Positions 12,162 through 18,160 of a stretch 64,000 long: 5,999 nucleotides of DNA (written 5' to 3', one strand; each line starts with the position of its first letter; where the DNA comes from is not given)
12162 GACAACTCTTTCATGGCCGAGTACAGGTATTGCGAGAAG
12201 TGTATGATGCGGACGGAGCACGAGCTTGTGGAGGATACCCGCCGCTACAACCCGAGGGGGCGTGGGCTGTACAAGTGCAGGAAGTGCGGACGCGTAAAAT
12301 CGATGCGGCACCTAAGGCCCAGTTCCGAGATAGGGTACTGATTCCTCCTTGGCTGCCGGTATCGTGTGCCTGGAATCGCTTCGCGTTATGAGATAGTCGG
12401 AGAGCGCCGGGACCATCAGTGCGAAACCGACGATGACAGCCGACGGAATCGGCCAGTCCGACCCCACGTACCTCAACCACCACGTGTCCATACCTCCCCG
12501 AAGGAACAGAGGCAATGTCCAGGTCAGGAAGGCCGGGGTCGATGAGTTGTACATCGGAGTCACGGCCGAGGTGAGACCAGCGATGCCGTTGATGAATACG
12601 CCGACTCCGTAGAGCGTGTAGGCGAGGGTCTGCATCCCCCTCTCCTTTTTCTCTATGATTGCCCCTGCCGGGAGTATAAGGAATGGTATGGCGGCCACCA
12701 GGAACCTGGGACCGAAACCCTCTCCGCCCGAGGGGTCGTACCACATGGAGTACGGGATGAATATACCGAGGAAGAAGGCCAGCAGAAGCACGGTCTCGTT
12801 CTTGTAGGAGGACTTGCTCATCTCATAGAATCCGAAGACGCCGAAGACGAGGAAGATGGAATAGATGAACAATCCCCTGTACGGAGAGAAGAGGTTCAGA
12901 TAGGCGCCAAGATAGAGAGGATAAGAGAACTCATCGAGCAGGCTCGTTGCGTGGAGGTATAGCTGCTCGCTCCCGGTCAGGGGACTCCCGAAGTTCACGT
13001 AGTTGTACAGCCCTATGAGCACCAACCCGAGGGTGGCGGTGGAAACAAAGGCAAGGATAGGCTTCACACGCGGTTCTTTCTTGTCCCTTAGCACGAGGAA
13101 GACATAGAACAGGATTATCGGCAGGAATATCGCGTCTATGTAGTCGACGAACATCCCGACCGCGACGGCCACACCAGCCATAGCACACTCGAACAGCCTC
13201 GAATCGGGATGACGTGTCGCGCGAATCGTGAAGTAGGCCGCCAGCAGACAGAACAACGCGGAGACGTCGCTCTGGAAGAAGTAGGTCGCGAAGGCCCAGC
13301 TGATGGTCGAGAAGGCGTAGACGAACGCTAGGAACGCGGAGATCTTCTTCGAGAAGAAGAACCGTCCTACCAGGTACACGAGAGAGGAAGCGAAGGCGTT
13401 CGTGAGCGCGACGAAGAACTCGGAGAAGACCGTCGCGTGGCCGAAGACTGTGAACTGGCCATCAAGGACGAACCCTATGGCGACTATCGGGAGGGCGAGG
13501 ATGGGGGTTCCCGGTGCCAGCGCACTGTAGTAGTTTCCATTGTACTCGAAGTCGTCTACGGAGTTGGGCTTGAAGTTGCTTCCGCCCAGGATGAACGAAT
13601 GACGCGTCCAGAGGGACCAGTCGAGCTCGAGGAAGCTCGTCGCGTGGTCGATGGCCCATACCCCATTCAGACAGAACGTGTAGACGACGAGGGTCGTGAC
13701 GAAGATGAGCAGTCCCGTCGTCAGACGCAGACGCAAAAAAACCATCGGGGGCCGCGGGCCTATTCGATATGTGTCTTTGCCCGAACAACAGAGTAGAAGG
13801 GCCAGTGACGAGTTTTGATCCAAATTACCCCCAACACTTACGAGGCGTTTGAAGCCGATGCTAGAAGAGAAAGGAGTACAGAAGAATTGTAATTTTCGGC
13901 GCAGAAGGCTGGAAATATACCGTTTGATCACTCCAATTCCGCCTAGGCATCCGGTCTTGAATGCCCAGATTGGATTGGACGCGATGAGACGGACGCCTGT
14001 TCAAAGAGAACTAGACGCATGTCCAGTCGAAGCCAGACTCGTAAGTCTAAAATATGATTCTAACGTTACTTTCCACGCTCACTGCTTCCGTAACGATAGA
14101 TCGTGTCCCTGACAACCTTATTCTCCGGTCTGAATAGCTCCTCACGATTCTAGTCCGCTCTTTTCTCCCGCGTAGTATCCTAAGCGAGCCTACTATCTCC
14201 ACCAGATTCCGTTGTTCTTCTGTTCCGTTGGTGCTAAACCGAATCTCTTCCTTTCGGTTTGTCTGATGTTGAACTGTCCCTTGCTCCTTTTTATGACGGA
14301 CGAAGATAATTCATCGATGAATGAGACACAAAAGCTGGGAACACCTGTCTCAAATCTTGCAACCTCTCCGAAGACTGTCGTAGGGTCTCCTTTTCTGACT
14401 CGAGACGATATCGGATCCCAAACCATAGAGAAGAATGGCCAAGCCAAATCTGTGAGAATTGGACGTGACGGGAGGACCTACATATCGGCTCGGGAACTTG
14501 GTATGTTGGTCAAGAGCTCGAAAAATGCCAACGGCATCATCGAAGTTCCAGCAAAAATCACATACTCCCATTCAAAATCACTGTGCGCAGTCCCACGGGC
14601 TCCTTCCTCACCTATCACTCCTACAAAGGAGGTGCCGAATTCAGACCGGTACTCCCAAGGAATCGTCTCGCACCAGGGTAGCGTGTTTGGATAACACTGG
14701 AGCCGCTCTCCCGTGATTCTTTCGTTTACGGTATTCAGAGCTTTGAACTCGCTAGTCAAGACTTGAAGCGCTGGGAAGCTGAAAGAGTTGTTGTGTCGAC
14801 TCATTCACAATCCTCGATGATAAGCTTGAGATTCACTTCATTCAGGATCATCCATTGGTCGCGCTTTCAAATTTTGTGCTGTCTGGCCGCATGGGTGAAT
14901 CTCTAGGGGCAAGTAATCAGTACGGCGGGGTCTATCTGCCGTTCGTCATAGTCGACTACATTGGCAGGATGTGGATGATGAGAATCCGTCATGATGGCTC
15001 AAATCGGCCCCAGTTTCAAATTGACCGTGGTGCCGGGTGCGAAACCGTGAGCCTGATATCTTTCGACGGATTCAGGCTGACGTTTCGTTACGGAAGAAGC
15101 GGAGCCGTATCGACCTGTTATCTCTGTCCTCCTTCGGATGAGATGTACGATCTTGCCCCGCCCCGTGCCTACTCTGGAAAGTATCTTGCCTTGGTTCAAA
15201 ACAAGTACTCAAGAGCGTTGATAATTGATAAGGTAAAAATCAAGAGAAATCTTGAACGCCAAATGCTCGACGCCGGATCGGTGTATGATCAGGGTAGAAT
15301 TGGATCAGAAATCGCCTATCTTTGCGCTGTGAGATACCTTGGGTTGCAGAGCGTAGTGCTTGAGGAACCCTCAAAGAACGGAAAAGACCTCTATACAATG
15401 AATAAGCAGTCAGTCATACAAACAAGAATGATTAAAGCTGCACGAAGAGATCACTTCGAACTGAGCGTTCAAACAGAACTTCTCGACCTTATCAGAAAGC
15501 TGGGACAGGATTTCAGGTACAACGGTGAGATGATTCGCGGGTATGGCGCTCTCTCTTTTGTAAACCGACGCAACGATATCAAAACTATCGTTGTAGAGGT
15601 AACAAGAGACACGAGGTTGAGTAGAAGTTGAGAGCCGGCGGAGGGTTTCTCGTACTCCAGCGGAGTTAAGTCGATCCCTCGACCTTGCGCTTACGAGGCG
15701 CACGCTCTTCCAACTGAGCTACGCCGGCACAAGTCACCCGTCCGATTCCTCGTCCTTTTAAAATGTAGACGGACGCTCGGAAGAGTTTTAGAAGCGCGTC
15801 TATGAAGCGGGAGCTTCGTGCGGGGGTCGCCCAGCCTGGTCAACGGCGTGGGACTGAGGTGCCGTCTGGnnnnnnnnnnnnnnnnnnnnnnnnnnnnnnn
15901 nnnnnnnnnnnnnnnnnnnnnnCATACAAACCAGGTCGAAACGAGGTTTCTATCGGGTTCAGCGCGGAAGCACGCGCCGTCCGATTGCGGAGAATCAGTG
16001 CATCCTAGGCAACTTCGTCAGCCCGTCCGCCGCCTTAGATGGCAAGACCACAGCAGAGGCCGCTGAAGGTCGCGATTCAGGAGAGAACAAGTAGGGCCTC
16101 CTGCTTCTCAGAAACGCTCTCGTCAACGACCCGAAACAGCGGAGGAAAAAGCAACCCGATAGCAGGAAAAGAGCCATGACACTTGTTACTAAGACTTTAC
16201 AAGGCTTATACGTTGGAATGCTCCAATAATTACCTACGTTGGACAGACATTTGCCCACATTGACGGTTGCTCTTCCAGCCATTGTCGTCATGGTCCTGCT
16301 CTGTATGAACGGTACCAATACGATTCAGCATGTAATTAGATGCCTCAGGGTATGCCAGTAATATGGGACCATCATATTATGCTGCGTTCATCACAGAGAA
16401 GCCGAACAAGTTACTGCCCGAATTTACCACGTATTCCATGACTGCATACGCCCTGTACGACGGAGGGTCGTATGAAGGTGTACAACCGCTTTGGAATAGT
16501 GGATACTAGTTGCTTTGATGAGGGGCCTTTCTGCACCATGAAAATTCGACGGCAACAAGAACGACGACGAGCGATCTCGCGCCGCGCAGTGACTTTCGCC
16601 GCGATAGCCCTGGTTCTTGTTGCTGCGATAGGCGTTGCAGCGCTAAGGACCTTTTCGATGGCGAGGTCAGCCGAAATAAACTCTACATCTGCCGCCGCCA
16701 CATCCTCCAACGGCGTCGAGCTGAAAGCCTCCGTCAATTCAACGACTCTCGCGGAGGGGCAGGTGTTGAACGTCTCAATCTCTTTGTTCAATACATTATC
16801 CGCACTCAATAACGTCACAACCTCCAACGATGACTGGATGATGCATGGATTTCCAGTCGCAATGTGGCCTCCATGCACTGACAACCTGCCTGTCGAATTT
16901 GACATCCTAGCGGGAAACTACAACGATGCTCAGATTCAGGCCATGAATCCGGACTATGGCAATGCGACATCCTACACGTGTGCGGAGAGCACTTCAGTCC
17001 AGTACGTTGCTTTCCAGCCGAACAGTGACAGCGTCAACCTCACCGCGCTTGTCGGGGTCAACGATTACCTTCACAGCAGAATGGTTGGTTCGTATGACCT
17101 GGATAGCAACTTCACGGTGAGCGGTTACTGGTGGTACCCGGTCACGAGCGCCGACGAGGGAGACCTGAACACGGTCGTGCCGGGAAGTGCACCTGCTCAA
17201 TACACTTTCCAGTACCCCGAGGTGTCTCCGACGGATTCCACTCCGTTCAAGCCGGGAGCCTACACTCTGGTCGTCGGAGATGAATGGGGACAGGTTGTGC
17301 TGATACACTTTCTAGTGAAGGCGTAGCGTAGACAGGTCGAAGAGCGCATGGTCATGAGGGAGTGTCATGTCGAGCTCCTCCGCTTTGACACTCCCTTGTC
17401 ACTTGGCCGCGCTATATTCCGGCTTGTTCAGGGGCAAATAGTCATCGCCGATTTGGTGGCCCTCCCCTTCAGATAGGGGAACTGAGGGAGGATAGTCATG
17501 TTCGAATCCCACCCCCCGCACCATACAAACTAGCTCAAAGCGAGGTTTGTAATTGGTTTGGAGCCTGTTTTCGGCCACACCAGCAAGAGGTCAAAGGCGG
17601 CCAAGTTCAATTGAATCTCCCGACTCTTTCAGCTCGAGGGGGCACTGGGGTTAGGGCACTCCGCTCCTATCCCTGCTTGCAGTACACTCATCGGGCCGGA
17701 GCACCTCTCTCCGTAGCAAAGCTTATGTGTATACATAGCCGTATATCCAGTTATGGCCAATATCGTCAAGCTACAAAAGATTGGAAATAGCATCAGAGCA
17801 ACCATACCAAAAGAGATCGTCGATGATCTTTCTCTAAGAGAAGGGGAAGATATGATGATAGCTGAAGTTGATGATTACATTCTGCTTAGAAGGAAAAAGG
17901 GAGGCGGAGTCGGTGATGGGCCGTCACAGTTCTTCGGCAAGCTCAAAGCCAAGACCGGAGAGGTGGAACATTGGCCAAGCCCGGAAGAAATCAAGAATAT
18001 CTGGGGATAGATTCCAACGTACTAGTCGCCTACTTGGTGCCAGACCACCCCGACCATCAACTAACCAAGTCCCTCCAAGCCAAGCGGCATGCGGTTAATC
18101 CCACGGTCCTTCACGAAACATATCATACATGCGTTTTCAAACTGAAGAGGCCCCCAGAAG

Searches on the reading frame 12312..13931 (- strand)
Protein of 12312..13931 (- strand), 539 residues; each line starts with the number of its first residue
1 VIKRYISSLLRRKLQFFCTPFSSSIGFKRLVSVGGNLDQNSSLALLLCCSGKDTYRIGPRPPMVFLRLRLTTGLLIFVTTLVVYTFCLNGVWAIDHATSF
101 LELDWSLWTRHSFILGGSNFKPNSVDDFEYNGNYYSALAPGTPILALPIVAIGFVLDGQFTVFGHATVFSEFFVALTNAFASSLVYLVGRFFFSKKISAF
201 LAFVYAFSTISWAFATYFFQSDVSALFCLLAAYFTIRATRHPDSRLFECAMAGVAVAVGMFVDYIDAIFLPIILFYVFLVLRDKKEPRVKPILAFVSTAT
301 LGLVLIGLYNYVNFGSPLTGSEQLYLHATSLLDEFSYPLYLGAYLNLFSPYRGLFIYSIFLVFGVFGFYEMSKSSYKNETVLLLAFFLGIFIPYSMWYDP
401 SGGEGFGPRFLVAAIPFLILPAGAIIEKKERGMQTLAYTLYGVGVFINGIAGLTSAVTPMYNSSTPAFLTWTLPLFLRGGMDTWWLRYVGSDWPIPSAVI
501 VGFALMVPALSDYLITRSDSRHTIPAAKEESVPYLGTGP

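Call 50: search_protein_families(library=pfam, proteins=[window:12312-13931:-], max_evalue=0.001)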
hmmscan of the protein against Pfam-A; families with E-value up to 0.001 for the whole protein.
window:12312-13931:- (539 aa): 1 family
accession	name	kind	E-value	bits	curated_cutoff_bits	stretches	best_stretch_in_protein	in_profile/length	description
PF13231.12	PMT_2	-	1e-09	39.2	26.1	1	153-306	7-154/160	Dolichyl-phosphate-mannose-protein mannosyltransferase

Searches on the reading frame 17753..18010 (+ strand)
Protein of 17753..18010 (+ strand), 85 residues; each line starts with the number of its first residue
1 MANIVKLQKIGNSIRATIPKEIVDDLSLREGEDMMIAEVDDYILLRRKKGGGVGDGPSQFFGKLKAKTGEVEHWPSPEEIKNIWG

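Call 50: search_protein_families(library=pfam, proteins=[window:17753-18010:+], max_evalue=0.001)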
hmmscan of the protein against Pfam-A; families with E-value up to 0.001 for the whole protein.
window:17753-18010:+ (85 aa): 1 family
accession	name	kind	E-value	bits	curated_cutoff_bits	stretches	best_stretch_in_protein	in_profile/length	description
PF04014.23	MazE_antitoxin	-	3.6e-07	30.5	24.7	1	8-50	2-45/48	Antidote-toxin recognition MazE, bacterial antitoxin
